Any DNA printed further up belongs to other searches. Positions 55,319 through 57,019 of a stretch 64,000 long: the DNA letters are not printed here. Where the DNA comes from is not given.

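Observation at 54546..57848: Three-gene cassette: two diverged paralogous nucleotidyltransferase-fold proteins bracketing a propeller-like two-domain protein inside the polysaccharide locus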

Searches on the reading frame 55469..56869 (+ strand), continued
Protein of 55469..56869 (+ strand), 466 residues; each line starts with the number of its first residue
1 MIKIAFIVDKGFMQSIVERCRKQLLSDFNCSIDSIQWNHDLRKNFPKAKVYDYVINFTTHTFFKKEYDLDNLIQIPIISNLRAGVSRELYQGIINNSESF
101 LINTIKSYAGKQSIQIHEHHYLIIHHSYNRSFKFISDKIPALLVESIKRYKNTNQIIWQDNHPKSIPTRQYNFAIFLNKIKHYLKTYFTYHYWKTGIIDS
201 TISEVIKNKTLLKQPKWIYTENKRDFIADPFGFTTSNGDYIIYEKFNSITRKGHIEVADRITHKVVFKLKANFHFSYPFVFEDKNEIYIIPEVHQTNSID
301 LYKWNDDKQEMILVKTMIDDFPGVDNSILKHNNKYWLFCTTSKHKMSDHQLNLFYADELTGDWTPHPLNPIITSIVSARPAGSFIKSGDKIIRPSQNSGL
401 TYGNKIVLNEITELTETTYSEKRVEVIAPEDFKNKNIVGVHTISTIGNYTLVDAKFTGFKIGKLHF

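Call 59: list_cluster_members(proteins=[L045:8292-9137:+, L045:10001-10957:+, L049:8299-9135:+, L049:10001-10960:+, L042:9121-9957:+, L042:10001-10957:+, window:55469-56866:+, P0174, P0109])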
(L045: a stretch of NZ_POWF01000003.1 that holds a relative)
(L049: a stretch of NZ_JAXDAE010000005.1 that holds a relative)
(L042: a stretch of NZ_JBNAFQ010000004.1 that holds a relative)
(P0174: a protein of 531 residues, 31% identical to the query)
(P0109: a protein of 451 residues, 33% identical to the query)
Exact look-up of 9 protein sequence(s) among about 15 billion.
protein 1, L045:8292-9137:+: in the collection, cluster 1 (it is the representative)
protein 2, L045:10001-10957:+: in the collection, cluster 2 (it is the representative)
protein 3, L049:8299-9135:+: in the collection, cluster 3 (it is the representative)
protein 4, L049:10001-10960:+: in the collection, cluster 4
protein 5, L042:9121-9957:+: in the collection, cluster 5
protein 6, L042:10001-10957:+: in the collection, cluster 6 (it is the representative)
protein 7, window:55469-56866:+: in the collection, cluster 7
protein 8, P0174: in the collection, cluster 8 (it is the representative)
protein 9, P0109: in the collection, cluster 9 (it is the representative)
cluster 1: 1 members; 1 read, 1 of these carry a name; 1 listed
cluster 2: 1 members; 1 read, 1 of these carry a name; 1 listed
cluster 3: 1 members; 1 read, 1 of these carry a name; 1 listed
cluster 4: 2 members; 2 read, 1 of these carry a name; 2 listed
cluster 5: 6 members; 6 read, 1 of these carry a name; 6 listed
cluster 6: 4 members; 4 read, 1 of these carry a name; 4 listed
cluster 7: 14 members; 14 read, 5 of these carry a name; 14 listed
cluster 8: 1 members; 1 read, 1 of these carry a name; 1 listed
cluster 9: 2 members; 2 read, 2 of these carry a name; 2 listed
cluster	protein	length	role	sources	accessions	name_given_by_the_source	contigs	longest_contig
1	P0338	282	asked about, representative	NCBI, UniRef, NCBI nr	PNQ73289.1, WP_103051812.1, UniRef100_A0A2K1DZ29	hypothetical protein C1T31_07150 [Hanstruepera neustonica] | Polymerase nucleotidyl transferase domain-containing protein n=1 Tax=Hanstruepera ... | hypothetical protein [Hanstruepera neustonica]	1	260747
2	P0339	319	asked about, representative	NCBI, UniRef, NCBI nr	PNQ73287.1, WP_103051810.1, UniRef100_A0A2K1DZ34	hypothetical protein C1T31_07140 [Hanstruepera neustonica] | Uncharacterized protein n=1 Tax=Hanstruepera neustonica TaxID=1445657 ... | hypothetical protein [Hanstruepera neustonica]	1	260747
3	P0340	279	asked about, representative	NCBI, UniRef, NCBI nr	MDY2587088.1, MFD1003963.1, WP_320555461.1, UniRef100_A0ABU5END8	nucleotidyltransferase domain-containing protein [Winogradskyella aquimaris] | Nucleotidyltransferase domain-containing protein n=1 Tax=Winogradskyella aquimaris ...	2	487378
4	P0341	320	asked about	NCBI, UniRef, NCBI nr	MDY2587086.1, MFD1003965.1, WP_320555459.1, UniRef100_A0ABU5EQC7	hypothetical protein [Winogradskyella aquimaris] | Polymerase nucleotidyl transferase domain-containing protein n=1 Tax=Winogradskyella ...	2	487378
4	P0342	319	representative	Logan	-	-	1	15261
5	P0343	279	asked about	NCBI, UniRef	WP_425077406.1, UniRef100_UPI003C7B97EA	hypothetical protein [Psychroserpens sp. S379A] | hypothetical protein n=1 Tax=Psychroserpens sp. S379A TaxID=3415137 RepID=UPI003C7B97EA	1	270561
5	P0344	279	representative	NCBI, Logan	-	-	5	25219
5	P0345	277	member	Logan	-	-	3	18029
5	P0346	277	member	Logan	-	-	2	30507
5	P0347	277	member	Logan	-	-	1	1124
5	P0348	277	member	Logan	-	-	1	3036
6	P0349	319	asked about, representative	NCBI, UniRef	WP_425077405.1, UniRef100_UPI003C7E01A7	hypothetical protein [Psychroserpens sp. S379A] | hypothetical protein n=1 Tax=Psychroserpens sp. S379A TaxID=3415137 RepID=UPI003C7E01A7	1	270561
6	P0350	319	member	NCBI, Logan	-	-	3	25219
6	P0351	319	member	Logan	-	-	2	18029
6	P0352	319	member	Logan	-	-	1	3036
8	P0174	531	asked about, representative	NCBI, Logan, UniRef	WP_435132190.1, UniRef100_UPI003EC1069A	glucosamine inositolphosphorylceramide transferase family protein [Formosa sp. A9] | glucosamine inositolphosphorylceramide transferase family protein n=1 Tax=Formosa sp. A9 ...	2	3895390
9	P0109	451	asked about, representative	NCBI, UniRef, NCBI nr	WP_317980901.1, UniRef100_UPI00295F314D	glucosamine inositolphosphorylceramide transferase family protein [Paenibacillus ... | glucosamine inositolphosphorylceramide transferase family protein n=1 Tax=Paenibacillus ... | hypothetical protein [Paenibacillus glycanilyticus]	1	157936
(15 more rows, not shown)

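Call 80: find_encoding_contigs(protein=P0174, flank=7000, max_places=1)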
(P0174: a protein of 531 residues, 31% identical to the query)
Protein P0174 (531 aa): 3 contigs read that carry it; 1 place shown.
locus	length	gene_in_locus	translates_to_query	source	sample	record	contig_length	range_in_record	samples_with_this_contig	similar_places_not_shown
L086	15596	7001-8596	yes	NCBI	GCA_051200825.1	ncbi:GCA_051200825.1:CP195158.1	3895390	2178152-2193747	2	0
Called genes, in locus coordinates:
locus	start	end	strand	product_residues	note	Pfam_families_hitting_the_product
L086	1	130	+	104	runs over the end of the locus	PF05336:rhaM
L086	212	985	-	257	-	PF00657:Lipase_GDSL, PF13472:Lipase_GDSL_2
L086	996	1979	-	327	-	PF22847:Glyco_hydro_43_rel (faint), PF04616:Glyco_hydro_43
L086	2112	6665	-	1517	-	PF18911:PKD_4 (faint), PF14452:Multi_ubiq (faint), PF01664:Reo_sigma1 (faint), PF07385:Lyx_isomer (faint), PF11614:FixG_C (faint), PF19081:Ig_7 (faint), PF22352:K319L-like_PKD (faint), PF18962:Por_Secre_tail, +2 more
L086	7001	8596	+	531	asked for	PF24793:GINT1_N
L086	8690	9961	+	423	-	PF03023:MurJ, PF01554:MatE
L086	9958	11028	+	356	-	PF13439:Glyco_transf_4, PF13477:Glyco_trans_4_2 (weak), PF20706:GT4-conflict (weak), PF00534:Glycos_transf_1, PF13692:Glyco_trans_1_4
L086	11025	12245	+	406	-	PF04932:Wzy_C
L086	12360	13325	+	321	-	PF27429:LB_356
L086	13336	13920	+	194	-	PF25084:LbH_EIF2B (faint), PF25087:GMPPB_C (faint), PF00132:Hexapep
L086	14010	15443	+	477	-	PF03062:MBOAT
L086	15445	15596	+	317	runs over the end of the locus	-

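Call 81: find_encoding_contigs(protein=P0159, flank=7000, max_places=1)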
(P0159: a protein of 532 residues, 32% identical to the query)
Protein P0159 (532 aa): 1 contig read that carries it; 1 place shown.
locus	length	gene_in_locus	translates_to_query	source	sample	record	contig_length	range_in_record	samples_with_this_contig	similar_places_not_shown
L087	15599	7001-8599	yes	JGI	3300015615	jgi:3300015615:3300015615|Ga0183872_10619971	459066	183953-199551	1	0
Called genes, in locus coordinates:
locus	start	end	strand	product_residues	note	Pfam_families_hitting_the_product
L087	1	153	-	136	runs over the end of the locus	-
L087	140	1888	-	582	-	PF02543:Carbam_trans_N, PF00814:TsaD (faint), PF16861:Carbam_trans_C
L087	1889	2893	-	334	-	-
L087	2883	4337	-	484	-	PF04932:Wzy_C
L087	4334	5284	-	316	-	PF02706:Wzz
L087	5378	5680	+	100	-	-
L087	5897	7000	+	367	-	PF13439:Glyco_transf_4, PF13579:Glyco_trans_4_4, PF13477:Glyco_trans_4_2 (faint), PF20706:GT4-conflict (weak), PF00534:Glycos_transf_1, PF13692:Glyco_trans_1_4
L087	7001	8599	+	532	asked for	PF00551:Formyl_trans_N, PF24793:GINT1_N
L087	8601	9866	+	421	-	-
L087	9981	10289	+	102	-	-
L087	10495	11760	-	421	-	PF00675:Peptidase_M16 (faint), PF05193:Peptidase_M16_C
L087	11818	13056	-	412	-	PF00675:Peptidase_M16, PF05193:Peptidase_M16_C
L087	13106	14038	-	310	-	PF00478:IMPDH, PF03060:NMO, PF05690:ThiG, PF00977:His_biosynth (weak), PF01070:FMN_dh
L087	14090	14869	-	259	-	PF14025:DUF4241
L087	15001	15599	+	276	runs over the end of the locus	PF18962:Por_Secre_tail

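Call 82: find_encoding_contigs(protein=P0111, flank=7000, max_places=1)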
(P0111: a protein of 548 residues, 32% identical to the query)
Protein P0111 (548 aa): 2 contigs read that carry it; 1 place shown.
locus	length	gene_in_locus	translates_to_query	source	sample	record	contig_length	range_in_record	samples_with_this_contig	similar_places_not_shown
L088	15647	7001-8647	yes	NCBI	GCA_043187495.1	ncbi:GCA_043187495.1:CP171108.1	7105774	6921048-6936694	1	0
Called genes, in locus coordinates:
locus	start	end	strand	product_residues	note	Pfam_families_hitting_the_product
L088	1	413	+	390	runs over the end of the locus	PF13439:Glyco_transf_4, PF13579:Glyco_trans_4_4, PF20706:GT4-conflict, PF00534:Glycos_transf_1, PF13692:Glyco_trans_1_4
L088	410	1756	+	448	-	PF13439:Glyco_transf_4, PF13579:Glyco_trans_4_4, PF00534:Glycos_transf_1, PF13692:Glyco_trans_1_4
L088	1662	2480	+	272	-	PF00535:Glycos_transf_2, PF13641:Glyco_tranf_2_3 (weak)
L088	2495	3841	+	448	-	PF00483:NTP_transferase, PF01050:MannoseP_isomer (weak), PF07883:Cupin_2 (weak)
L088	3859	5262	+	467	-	PF01943:Polysacc_synt, PF13440:Polysacc_synt_3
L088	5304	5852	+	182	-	PF13238:AAA_18 (faint)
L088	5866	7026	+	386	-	PF13480:Acetyltransf_6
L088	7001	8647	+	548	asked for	PF24793:GINT1_N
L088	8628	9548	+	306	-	PF01501:Glyco_transf_8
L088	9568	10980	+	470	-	-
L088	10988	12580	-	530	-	PF12708:Pect-lyase_RHGA_epim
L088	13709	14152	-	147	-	PF04519:Bactofilin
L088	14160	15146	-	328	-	PF01551:Peptidase_M23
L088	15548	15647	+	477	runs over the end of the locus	PF13091:PLDc_2, PF00614:PLDc (weak), PF13091:PLDc_2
